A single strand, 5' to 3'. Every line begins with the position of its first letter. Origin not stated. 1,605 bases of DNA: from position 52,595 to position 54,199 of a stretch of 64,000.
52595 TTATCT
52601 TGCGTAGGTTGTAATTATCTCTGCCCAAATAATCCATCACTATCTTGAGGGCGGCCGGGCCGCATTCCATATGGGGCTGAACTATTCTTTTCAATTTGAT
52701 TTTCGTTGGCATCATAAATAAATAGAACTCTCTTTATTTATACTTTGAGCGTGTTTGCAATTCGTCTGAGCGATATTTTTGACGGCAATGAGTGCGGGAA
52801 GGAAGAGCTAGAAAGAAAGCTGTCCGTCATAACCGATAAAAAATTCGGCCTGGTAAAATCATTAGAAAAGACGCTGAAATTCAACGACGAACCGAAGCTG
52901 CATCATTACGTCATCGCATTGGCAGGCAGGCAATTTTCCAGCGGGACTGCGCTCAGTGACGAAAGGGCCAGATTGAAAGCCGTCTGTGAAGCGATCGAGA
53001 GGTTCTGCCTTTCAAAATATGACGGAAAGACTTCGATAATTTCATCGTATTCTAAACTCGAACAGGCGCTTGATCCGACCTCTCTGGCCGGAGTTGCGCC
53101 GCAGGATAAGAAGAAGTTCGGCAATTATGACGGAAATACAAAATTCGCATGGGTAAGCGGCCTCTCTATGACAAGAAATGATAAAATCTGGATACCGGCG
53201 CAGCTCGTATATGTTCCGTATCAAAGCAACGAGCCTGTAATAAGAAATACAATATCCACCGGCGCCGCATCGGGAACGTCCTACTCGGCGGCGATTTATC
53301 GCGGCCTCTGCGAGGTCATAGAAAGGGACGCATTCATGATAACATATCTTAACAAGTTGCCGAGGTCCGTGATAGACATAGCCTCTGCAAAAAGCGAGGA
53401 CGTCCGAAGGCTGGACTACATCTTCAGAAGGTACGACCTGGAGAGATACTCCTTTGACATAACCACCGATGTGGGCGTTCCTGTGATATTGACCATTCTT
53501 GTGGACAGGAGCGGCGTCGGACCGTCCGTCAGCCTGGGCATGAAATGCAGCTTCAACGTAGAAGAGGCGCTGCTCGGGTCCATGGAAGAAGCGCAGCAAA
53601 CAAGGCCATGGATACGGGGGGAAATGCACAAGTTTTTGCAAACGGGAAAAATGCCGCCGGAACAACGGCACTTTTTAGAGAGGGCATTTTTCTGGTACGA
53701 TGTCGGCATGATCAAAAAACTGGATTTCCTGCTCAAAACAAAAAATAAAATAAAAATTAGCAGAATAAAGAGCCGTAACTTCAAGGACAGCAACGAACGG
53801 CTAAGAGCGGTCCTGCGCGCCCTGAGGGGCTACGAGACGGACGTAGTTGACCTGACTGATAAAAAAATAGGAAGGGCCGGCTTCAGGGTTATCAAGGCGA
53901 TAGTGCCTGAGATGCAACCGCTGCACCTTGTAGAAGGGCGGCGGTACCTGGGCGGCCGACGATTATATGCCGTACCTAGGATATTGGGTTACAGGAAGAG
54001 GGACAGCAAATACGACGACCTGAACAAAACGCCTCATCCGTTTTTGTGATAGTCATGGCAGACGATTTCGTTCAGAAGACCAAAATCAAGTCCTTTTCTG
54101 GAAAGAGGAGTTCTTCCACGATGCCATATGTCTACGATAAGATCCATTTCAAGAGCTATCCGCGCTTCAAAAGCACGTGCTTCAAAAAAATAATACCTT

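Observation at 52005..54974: Compact YcaO + SagB-dehydrogenase + C39-like peptidase locus with adjacent precursor: candidate azol(in)e RiPP (TOMM-like) system in an archaeon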

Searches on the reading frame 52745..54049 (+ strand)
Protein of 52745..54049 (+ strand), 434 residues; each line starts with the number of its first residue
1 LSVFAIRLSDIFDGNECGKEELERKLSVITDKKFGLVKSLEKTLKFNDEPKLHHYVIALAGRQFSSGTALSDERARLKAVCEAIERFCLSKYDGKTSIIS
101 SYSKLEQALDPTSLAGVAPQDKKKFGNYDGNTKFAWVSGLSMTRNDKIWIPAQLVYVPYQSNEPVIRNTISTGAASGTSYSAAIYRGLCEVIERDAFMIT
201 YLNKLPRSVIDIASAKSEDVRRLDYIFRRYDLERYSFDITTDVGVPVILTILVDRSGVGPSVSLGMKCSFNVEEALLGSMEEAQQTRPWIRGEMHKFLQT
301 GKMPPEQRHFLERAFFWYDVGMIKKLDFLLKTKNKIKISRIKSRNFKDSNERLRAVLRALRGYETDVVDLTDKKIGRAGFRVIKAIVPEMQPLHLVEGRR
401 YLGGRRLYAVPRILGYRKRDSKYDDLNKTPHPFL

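Call 3: search_protein_families(library=pfam, proteins=[window:52745-54049:+], max_evalue=0.01)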
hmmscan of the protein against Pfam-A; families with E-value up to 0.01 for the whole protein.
window:52745-54049:+ (434 aa): 1 family
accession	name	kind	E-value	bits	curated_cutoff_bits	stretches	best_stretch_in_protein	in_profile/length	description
PF02624.21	YcaO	-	2.2e-58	198.5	25.7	1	66-390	1-324/325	YcaO cyclodehydratase, ATP-ad Mg2+-binding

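Call 4: search_protein_families(library=ncbifam, proteins=[window:52745-54049:+], max_evalue=0.01)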
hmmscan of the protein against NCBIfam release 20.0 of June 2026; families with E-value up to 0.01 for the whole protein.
window:52745-54049:+ (434 aa): 3 families
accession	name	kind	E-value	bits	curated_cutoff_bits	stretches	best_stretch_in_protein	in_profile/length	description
TIGR03604.1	TOMM_cyclo_SagD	subfamily_domain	1.8e-77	260.8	219.25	1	67-433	1-376/377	thiazole/oxazole-forming peptide maturase, SagD family component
TIGR03266.1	methan_mark_1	equivalog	4.1e-30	105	365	1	66-391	56-363/376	YcaO-related McrA-glycine thioamidation protein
TIGR00702.1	TIGR00702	domain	1.5e-23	83.5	75.65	1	63-395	49-368/377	YcaO-type kinase domain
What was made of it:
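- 52745..54049 (+): YcaO cyclodehydratase, SagD/TOMM type (434 aa from TTG 52745; 432 aa from GTG 52751 in public gene calls). It consists of a YcaO domain only, with no E1-like or RRE domain. TIGR03604 at 260.8 bits against a cut-off of 219; PF02624 at 198 bits (calls 3, 4).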

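Call 5: find_encoding_contigs(protein=window:52745-54049:+, flank=10000, max_places=6)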
Protein window:52745-54049:+ (434 aa): no gene with exactly this product is on record in the collection.

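Call 9: find_homologous_proteins(query=window:52745-54049:+, max_evalue=1e-10)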
Query window:52745-54049:+ (434 aa): 421 proteins with E <= 1e-10 among 8000 candidates; the best 120 are listed.
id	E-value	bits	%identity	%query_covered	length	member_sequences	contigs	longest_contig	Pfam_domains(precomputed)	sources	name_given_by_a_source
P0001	3.0e-288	973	100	100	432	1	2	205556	PF02624.22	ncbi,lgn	-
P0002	1.4e-182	625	64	100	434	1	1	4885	PF02624.22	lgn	-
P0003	4.9e-102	360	42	98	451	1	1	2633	PF02624.22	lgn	-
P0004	3.1e-99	351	42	97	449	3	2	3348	PF02624.22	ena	-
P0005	5.9e-99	350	43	95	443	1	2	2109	PF02624.22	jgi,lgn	-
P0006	2.0e-97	345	43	98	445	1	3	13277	PF02624.22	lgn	-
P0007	2.9e-95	338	42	97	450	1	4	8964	PF02624.22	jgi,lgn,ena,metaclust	metaclust:\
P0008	7.8e-95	336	43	97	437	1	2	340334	PF02624.22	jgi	jgi:ribosomal protein S12 methylthiotransferase accessory factor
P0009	9.2e-94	333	41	95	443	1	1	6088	PF02624.22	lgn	-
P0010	1.6e-93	332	41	96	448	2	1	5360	PF02624.22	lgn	-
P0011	2.6e-93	331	39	99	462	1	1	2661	PF02624.22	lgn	-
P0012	4.6e-93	330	41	99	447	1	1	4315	PF02624.22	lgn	-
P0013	2.1e-91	325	41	99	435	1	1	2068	PF02624.22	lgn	-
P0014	4.1e-91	324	41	98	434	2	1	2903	PF02624.22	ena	-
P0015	2.0e-90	322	39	98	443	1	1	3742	PF02624.22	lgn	-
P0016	5.0e-90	320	41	94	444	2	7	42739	PF02624.22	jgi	jgi:ribosomal protein S12 methylthiotransferase accessory factor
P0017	5.5e-90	320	41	97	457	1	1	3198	PF02624.22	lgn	-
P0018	6.3e-90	320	40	99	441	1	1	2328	PF02624.22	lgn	-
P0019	1.0e-89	319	41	89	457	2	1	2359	PF02624.22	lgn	-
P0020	1.4e-89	319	40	98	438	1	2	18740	PF02624.22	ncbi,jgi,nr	ncbi:MAG: YcaO-like family protein [Candidatus Aenigmarchaeota archaeon]|nr:YcaO-like family protein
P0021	1.9e-89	318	42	93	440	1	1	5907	PF02624.22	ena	-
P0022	3.8e-89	317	39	93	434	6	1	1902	PF02624.22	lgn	-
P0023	7.2e-89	317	42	95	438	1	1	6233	PF02624.22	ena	-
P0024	8.4e-89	316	43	91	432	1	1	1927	PF02624.22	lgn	-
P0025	1.2e-88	316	39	96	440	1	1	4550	PF02624.22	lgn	-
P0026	6.5e-88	313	43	97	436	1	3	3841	PF02624.22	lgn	-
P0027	1.9e-87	312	38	99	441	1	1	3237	PF02624.22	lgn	-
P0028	2.0e-87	312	44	93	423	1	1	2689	PF02624.22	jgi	-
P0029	2.7e-87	311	41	98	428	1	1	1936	PF02624.22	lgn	-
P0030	2.7e-87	311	38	99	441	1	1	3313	PF02624.22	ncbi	-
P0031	3.7e-87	311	39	96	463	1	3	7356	PF02624.22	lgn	-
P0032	4.3e-87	311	39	95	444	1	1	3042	PF02624.22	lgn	-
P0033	5.1e-87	310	41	96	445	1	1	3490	PF02624.22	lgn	-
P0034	5.4e-87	310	38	98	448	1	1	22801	PF02624.22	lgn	-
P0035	1.3e-86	309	39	99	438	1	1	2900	PF02624.22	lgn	-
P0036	1.9e-86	309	40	92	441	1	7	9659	PF02624.22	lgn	-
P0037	2.2e-86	308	40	94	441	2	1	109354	PF02624.22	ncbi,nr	ncbi:MAG: YcaO-like family protein [Candidatus Aenigmarchaeota archaeon]|nr:YcaO-like family protein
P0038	2.5e-86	308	39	96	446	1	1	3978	PF02624.22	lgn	-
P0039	5.5e-86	307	41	99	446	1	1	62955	PF02624.22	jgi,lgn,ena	-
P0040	1.2e-85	306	39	98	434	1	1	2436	PF02624.22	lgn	-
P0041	5.4e-85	304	39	99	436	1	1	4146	PF02624.22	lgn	-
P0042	6.5e-85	303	42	90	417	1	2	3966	PF02624.22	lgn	-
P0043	1.6e-84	302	37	100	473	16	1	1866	PF02624.22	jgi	jgi:ribosomal protein S12 methylthiotransferase accessory factor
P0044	1.9e-84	302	39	98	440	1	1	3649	PF02624.22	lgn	-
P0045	3.8e-84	301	39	96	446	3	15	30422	PF02624.22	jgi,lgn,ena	jgi:ribosomal protein S12 methylthiotransferase accessory factor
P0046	4.1e-83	298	40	95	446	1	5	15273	PF02624.22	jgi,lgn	-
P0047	6.7e-83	297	41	98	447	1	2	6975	PF02624.22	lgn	-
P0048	1.5e-82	296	40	92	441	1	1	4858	PF02624.22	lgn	-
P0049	1.8e-82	295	40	98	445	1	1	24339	PF02624.22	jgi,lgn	jgi:ribosomal protein S12 methylthiotransferase accessory factor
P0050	3.5e-82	294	40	97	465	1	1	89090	PF02624.22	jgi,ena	-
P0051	4.6e-82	294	41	95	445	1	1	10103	PF02624.22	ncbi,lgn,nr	ncbi:MAG: YcaO-like family protein [Candidatus Levybacteria bacterium]|nr:YcaO-like family protein [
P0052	5.8e-82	294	38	99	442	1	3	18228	PF02624.22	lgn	-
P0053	9.2e-82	293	41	92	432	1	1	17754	PF02624.22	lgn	-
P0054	1.6e-81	292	38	97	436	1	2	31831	PF02624.22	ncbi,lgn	-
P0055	1.7e-81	292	39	98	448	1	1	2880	PF02624.22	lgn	-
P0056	1.7e-81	292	40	94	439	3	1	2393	PF02624.22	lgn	-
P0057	1.8e-81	292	39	92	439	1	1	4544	PF02624.22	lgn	-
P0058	3.4e-81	291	39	96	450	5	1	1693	PF02624.22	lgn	-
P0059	3.5e-81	291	37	96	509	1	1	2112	PF02624.22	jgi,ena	-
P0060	7.1e-81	290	40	97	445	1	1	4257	PF02624.22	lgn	-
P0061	7.2e-81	290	37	92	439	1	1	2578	PF02624.22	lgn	-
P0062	7.3e-81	290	39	92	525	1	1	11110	PF02624.22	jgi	jgi:ribosomal protein S12 methylthiotransferase accessory factor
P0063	1.7e-80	289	39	96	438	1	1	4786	PF02624.22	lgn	-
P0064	1.7e-80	289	38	95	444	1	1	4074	PF02624.22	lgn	-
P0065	4.4e-80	288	39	95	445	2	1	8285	PF02624.22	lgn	-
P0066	7.4e-80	287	40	95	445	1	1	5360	PF02624.22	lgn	-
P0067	9.3e-80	286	38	94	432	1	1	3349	PF02624.22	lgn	-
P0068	1.1e-79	286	40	97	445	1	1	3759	PF02624.22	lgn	-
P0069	1.4e-79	286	41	91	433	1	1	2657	PF02624.22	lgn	-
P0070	1.7e-79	286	39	92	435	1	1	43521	PF02624.22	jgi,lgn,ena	-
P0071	1.7e-79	286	41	95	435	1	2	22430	PF02624.22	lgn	-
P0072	3.6e-79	285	41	92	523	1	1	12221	PF02624.22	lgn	-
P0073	1.0e-78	283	37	95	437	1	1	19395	PF02624.22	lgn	-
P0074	1.1e-78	283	38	95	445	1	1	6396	PF02624.22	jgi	-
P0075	1.2e-78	283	39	92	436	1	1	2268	PF02624.22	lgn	-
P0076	1.4e-78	283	37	95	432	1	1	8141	PF02624.22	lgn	-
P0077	2.6e-78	282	38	95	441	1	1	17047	PF02624.22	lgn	-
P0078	3.4e-78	281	40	92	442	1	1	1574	PF02624.22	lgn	-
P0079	4.4e-78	281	38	92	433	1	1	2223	PF02624.22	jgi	-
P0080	4.9e-78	281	40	90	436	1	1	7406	PF02624.22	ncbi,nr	ncbi:MAG: YcaO-like family protein [Candidatus Shapirobacteria bacterium]|nr:YcaO-like family protei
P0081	5.1e-78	281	38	92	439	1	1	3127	PF02624.22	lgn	-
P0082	1.3e-77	279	38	98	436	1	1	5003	PF02624.22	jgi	-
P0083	1.6e-77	279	38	92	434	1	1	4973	PF02624.22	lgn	-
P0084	1.6e-77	279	40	90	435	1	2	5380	PF02624.22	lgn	-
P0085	1.9e-77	279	38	94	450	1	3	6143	PF02624.22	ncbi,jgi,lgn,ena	-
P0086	2.7e-77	278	40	90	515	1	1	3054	PF02624.22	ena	-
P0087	3.3e-77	278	37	92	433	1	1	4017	PF02624.22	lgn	-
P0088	5.0e-77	277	41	90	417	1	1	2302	PF02624.22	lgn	-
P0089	9.3e-77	277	40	95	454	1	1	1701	PF02624.22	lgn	-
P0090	1.0e-76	276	38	98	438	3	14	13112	PF02624.22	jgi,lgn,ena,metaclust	metaclust:\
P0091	1.8e-76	276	40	90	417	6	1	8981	PF02624.22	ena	-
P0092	2.7e-76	275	40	85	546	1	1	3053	PF02624.22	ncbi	-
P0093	2.8e-76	275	38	90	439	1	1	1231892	PF02624.22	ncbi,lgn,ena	-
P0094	2.8e-76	275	36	98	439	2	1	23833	PF02624.22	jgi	-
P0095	3.3e-76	275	37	98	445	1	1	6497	PF02624.22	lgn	-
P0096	3.5e-76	275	38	90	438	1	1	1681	PF02624.22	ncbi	-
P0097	5.3e-76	274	38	92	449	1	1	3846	PF02624.22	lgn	-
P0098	5.5e-76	274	38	98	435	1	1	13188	PF02624.22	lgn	-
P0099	5.6e-76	274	39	96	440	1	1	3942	PF02624.22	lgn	-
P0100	5.7e-76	274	40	98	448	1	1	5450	PF02624.22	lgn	-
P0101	6.7e-76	274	36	98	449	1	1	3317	PF02624.22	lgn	-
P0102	1.1e-75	273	37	98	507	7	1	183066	PF02624.22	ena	-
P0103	1.2e-75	273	38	92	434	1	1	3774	PF02624.22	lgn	-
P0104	2.9e-75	272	37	90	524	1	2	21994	PF02624.22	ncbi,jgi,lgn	-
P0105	5.2e-75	271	37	93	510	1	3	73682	PF02624.22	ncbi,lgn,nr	ncbi:YcaO-like family protein [Candidatus Giovannonibacteria bacterium]|nr:YcaO-like family protein 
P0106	1.2e-74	270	37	97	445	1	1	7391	PF02624.22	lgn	-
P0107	1.3e-74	269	38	89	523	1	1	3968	PF02624.22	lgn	-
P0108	2.3e-74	269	36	89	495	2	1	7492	PF02624.22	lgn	-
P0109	3.1e-74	268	39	93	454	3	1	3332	PF02624.22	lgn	-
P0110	4.3e-74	268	36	92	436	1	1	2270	PF02624.22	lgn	-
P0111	5.2e-74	268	38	92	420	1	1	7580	PF02624.22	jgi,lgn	-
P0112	6.1e-74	267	36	92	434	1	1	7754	PF02624.22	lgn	-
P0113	6.3e-74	267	35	96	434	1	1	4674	PF02624.22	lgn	-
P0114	6.7e-74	267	37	97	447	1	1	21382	PF02624.22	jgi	-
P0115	7.7e-74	267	36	92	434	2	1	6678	PF02624.22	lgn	-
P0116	8.3e-74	267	38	95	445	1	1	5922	PF02624.22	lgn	-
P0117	1.1e-73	267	38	94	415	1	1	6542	PF02624.22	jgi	jgi:ribosomal protein S12 methylthiotransferase accessory factor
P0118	1.2e-73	266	36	95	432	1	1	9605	PF02624.22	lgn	-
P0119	1.7e-73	266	36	90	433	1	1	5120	PF02624.22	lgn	-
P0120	2.1e-73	266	37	92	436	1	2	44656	PF02624.22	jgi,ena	-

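Call 10: find_encoding_contigs(protein=P0001, flank=10000, max_places=4)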
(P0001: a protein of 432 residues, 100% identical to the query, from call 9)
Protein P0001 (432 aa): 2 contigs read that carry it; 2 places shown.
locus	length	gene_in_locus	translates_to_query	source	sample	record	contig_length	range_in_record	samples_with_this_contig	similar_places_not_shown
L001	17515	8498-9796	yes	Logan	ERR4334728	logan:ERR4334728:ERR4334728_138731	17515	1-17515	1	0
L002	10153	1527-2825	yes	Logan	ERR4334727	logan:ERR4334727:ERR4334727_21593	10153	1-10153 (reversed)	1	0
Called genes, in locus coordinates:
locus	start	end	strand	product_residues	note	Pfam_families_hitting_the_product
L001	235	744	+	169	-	PF02700:PurS (faint)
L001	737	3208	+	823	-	PF18072:FGAR-AT_linker, PF00586:AIRS, PF02769:AIRS_C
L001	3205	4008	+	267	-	PF13507:GATase_5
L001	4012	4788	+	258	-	PF00551:Formyl_trans_N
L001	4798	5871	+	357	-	PF00586:AIRS, PF02769:AIRS_C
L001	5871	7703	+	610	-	PF00117:GATase, PF07722:Peptidase_C26 (weak), PF00958:GMP_synt_C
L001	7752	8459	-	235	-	PF13529:Peptidase_C39_2 (faint)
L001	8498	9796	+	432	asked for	PF02624:YcaO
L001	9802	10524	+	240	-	PF00881:Nitroreductase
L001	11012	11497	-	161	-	-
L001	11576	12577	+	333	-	-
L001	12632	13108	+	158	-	PF03073:TspO_MBR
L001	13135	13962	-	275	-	-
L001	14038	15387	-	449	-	-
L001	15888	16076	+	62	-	-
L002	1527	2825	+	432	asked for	PF02624:YcaO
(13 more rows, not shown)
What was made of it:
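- Checked: Public gene calls start sagB at ATG 54055, 5 nt after the ycaO stop (call 10).
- Tried and rejected: An exact look-up of the TTG-start YcaO found nothing; the GTG-start form is the one on record (calls 5, 9, 10).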

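Call 13: find_related_loci(query=A1, collection=genome_contigs, flank=6000)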
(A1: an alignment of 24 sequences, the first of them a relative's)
Query A1 (432 aa) in genome_contigs; peptide patterns used: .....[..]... (x = any residue, [..] = any of these).
71 stretches matched a pattern; 58 encode a relative of the query (tblastn E <= 1e-3); 58 distinct loci.
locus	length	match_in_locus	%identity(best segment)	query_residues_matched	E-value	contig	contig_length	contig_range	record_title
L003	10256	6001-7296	40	9-432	8e-96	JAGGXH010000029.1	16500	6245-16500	MAG: Candidatus Aenigmatarchaeota archaeon isolate AUK147 PB_MBMC_101_c_000000000014, whole genome shotgun sequence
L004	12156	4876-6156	41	27-431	6e-99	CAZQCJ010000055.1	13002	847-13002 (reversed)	MAG TPA_asm: uncultured Gammaproteobacteria bacterium isolate SRP067234_co1_244 genome assembly, contig: k99_628415, who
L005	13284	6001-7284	40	27-432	2e-93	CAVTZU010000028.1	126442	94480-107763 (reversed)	MAG: Candidatus Bathyarchaeota archaeon isolate MFD04408.bin.2.62 genome assembly, contig: contig_48274, whole genome sh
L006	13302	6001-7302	38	10-432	7e-89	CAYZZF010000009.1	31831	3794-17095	MAG TPA_asm: uncultured Gammaproteobacteria bacterium isolate SRP093762_co1_95 genome assembly, contig: NODE_855_length_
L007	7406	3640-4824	40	44-432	8e-87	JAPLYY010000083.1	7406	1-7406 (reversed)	MAG: Candidatus Shapirobacteria bacterium isolate LacPavin_0920_WC90_MAG_39_8 LacPavin_0920_WC90_scaffold_1731076, whole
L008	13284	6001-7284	41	27-432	3e-93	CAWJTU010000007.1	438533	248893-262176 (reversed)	MAG: Candidatus Bathyarchaeota archaeon isolate MFD04408.bin.1.95 genome assembly, contig: contig_13384, whole genome sh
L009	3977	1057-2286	38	30-432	2e-83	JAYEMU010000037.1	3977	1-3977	MAG: Nanoarchaeota archaeon isolate MAG073 MAG073_37, whole genome shotgun sequence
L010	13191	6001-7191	38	44-432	3e-83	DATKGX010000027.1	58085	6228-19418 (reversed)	MAG TPA_asm: Patescibacteria group bacterium isolate SMAG_U14562 k141_116778, whole genome shotgun sequence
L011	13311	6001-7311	36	14-432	5e-83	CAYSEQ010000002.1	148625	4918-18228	MAG TPA_asm: uncultured Gammaproteobacteria bacterium isolate binchicken_co30_31 genome assembly, contig: NODE_125_lengt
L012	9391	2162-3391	38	34-432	2e-82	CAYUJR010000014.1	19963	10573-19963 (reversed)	MAG TPA_asm: uncultured Gammaproteobacteria bacterium isolate SRP090828_co2_75 genome assembly, contig: NODE_926_length_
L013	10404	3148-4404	37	44-432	2e-82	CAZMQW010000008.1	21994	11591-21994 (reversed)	MAG TPA_asm: uncultured Candidatus Saccharibacteria bacterium isolate binchicken_co34_534 genome assembly, contig: NODE_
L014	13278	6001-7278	37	30-431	4e-81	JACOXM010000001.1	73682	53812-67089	MAG: Candidatus Giovannonibacteria bacterium isolate NC_groundwater_153_Ag_S-0.1um_42_19 S4_GD2017_2_S1_scaffold_166, wh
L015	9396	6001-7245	37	34-432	2e-79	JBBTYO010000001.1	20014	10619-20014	MAG: Patescibacteria group bacterium isolate H41-bin094_1 H41_bin094_1_000000000001, whole genome shotgun sequence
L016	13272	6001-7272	34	20-432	1e-74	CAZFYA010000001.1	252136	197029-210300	MAG TPA_asm: uncultured Gammaproteobacteria bacterium isolate SRP239243_co2_396 genome assembly, contig: NODE_17_length_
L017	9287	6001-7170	38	33-430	1e-72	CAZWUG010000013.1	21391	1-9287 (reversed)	MAG TPA_asm: uncultured Gammaproteobacteria bacterium isolate SRP192927_co2_814 genome assembly, contig: NODE_3708_lengt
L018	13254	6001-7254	40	27-432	6e-94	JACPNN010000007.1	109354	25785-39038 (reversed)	MAG: Candidatus Aenigmatarchaeota archaeon isolate NC_groundwater_576_Ag_S-0.2um_47_17 S36_SO-2_scaffold_55380, whole ge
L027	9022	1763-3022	34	20-431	9e-61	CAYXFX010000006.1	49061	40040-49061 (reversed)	MAG TPA_asm: uncultured Candidatus Saccharibacteria bacterium isolate binchicken_co125_1170 genome assembly, contig: NOD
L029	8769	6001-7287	31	18-432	2e-60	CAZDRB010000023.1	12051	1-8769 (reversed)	MAG TPA_asm: uncultured Pseudomonadales bacterium isolate SRP093185_co1_60 genome assembly, contig: NODE_3745_length_120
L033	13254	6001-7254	34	33-431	5e-59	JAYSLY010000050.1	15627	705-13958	MAG: bacterium isolate GFS_10512 GFS_10512_49, whole genome shotgun sequence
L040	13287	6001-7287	36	4-432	4e-80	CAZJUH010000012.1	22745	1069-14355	MAG TPA_asm: uncultured Gammaproteobacteria bacterium isolate binchicken_co220_54 genome assembly, contig: NODE_1370_len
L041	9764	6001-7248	31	35-431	1e-53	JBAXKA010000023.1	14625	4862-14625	MAG: Candidatus Moraniibacteriota bacterium isolate ELA389 MAG389_23, whole genome shotgun sequence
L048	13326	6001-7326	33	8-431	4e-63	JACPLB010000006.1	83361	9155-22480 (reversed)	MAG: Candidatus Kaiserbacteria bacterium isolate NC_groundwater_510_Ag_S-0.1um_48_15 S35_SO-1_scaffold_352606, whole gen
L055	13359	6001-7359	33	3-431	3e-58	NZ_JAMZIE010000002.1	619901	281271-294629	Halohasta salina strain GSL13 Scaffold2_1, whole genome shotgun sequence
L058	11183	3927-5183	24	19-431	6e-22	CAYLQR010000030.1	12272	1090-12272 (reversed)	MAG TPA_asm: uncultured Candidatus Saccharibacteria bacterium isolate SRP067234_co1_46 genome assembly, contig: k99_1035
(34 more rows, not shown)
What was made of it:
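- Closest known: LAP clusters of Candidate Phyla Radiation bacteria. Same: YcaO is 36-44% identical to CPR proteins (Levy-, Shapiro-, Giovannonibacteria etc.; calls 9, 13).
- Closest known: Archaeal TOMM families predicted in 2015. Same: Haloarchaeal members (Halohasta, Halonotius) are distant relatives of the window YcaO at 31-34% identity (call 13).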
